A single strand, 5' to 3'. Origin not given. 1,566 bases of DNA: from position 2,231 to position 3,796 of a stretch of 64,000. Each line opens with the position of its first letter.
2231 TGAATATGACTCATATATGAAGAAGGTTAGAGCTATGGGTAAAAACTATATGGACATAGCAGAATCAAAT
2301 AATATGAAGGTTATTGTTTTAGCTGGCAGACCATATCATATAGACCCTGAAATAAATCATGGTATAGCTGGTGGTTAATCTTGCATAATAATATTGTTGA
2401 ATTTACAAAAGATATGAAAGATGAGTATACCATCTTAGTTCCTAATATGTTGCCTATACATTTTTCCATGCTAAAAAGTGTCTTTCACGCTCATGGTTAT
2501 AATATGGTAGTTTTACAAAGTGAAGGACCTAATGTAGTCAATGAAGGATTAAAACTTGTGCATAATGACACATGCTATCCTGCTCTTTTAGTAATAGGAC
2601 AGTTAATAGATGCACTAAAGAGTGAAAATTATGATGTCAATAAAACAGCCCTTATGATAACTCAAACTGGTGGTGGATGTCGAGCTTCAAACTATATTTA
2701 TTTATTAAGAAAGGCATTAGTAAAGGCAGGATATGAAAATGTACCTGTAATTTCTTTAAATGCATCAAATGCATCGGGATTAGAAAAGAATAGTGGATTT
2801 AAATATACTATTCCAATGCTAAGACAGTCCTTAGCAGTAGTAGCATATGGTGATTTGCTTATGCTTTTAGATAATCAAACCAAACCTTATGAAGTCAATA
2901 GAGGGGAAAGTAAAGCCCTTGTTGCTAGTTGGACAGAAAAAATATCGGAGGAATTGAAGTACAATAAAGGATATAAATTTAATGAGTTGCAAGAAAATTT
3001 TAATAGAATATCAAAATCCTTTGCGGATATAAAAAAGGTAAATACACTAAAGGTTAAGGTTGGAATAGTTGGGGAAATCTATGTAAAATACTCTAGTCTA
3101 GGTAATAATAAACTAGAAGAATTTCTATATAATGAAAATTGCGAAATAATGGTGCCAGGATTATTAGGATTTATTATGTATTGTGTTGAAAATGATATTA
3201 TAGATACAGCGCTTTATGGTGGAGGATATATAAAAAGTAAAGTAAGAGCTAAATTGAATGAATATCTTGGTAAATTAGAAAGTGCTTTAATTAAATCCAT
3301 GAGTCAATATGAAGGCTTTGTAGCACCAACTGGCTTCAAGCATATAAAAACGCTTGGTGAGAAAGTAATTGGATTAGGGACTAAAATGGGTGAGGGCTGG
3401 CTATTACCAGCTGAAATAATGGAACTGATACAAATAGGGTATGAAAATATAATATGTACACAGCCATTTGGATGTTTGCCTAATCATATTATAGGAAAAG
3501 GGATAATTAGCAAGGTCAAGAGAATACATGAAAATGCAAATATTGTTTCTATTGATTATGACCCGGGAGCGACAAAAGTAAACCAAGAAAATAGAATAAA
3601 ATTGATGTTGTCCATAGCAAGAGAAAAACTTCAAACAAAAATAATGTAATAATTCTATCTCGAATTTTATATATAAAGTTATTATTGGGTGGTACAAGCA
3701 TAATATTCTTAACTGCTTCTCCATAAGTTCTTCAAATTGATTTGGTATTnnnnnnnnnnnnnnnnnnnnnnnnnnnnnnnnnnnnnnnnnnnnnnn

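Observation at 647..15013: Undescribed five-promoter regulon defined by an 11-bp-period tandem repeat fixed 28 bp before the -10 box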

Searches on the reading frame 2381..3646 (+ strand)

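Call 8: search_protein_families(library=pfam, proteins=[window:2381-3646:+])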
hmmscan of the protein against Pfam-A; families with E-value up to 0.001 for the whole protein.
window:2381-3646:+ (422 aa): 1 family
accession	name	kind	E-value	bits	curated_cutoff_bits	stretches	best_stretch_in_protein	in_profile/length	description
PF09989.15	DUF2229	-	3.8e-05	23.9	29.4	1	28-79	14-66/218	CoA enzyme activase uncharacterised domain (DUF2229)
